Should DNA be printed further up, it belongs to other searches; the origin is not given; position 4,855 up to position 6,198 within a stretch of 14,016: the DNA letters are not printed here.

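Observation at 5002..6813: Lipoprotein fusing BamD/YbgF-like TPR repeats to a BtrH_N/DUF4872-like papain-fold domain whose catalytic His appears substituted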

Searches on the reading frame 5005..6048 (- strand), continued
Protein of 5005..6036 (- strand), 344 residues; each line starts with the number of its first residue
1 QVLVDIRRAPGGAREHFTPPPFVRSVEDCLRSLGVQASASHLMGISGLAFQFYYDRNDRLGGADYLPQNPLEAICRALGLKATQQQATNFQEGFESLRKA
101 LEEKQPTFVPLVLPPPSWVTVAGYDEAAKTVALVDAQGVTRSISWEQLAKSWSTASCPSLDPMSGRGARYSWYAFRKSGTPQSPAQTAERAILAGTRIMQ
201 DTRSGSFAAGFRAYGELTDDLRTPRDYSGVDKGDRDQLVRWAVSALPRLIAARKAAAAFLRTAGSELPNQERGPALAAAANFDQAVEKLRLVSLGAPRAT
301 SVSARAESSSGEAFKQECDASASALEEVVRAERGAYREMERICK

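Call 81: find_homologous_proteins(query=A3, max_evalue=0.00001)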
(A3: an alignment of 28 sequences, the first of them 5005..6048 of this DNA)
Query A3 (28 sequences) (348 aa, profile of the alignment): 9 proteins with E <= 0.00001 among 8000 candidates.
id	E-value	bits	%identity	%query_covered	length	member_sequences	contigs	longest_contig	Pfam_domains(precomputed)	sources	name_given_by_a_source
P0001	1.3e-85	306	100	100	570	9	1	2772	PF13525.13,PF13432.13,PF13428.13,PF13174.13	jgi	-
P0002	2.0e-73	266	56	98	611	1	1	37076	PF13525.13,PF13432.13,PF13428.13,PF07719.24,PF13174.13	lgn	-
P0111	3.0e-73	265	23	34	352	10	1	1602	-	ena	-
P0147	2.0e-66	243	28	31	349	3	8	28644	-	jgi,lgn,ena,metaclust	metaclust:\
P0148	1.9e-58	217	24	31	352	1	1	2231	-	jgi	jgi:hypothetical protein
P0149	1.3e-46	178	30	36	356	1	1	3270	-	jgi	-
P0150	4.1e-36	143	25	30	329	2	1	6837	-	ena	-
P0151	3.3e-30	124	27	37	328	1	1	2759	-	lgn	-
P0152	1.7e-23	102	28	31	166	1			-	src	-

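Call 83: find_encoding_contigs(protein=P0021, flank=5000, max_places=2)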
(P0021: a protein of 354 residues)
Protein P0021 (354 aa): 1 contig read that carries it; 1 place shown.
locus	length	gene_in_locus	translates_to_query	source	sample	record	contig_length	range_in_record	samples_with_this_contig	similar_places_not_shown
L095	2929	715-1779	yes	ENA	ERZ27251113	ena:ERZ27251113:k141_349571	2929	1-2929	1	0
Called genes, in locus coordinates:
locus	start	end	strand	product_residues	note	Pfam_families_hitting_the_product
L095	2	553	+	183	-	?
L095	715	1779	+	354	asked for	-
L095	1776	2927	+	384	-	?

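Call 84: find_encoding_contigs(protein=P0017, flank=7000, max_places=2)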
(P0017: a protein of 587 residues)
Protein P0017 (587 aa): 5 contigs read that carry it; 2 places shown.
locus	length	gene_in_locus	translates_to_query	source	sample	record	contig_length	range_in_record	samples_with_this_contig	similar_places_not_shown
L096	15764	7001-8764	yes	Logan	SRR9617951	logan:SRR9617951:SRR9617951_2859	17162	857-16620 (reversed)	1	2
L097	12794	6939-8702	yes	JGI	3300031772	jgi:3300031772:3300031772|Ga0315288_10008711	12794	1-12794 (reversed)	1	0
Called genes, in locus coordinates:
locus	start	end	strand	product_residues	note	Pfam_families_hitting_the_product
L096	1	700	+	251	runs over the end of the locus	PF01209:Ubie_methyltran (weak), PF13489:Methyltransf_23, PF13847:Methyltransf_31, PF08241:Methyltransf_11, PF08242:Methyltransf_12, PF13649:Methyltransf_25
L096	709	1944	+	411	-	PF01547:SBP_bac_1, PF13416:SBP_bac_8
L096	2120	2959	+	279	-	PF01261:AP_endonuc_2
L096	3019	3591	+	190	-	PF02075:RuvC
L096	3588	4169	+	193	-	PF28549:NDPSase_N, PF00293:NUDIX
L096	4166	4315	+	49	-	-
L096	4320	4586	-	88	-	PF03144:GTP_EFTU_D2 (weak)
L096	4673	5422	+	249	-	PF12804:NTP_transf_3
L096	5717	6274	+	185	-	PF04542:Sigma70_r2, PF08281:Sigma70_r4_2, PF04545:Sigma70_r4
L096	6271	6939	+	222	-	PF13490:zf-HC2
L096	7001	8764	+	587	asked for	PF07719:TPR_2 (faint), PF13174:TPR_6 (faint), PF13424:TPR_12 (faint), PF13428:TPR_14 (faint), PF13432:TPR_16 (faint), PF14559:TPR_19 (faint)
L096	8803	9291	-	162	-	PF06935:DUF1284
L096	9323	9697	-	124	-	-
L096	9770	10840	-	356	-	PF01464:SLT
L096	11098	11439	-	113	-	PF01934:HepT-like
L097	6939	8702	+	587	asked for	PF07719:TPR_2 (faint), PF13174:TPR_6 (faint), PF13424:TPR_12 (faint), PF13428:TPR_14 (faint), PF13432:TPR_16 (faint), PF14559:TPR_19 (faint)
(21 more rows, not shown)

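Call 85: search_protein_families(library=pfam, proteins=[L095:1776-2927:+, L095:2-553:+, L002:5294-6040:+, L002:3-1688:+, L006:3-710:+], max_evalue=0.001)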
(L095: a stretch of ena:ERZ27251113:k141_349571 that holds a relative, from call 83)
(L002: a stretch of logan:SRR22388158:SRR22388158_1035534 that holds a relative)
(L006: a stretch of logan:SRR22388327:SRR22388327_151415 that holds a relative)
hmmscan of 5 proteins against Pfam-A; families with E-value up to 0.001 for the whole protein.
L095:1776-2927:+ (384 aa): 1 family
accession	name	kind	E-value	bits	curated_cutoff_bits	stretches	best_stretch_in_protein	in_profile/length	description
PF00664.28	ABC_membrane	-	3.2e-45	155.4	28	1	19-302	1-273/274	ABC transporter transmembrane region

L095:2-553:+ (183 aa): 1 family
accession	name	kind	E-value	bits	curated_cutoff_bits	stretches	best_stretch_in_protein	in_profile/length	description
PF07228.17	SpoIIE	-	2.7e-47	161.7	25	1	6-176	24-191/192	Stage II sporulation protein E (SpoIIE)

L002:5294-6040:+ (249 aa): 0 families

L002:3-1688:+ (561 aa): 3 families
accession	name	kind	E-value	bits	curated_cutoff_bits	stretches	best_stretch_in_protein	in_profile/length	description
PF00664.28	ABC_membrane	-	5.3e-41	141.5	28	1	35-267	41-273/274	ABC transporter transmembrane region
PF00005.33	ABC_tran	-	1.3e-33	117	25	1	330-479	1-137/137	ABC transporter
PF02463.25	SMC_N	-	0.0003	20.7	40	1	354-523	94-213/220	RecF/RecN/SMC N terminal domain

L006:3-710:+ (235 aa): 0 families
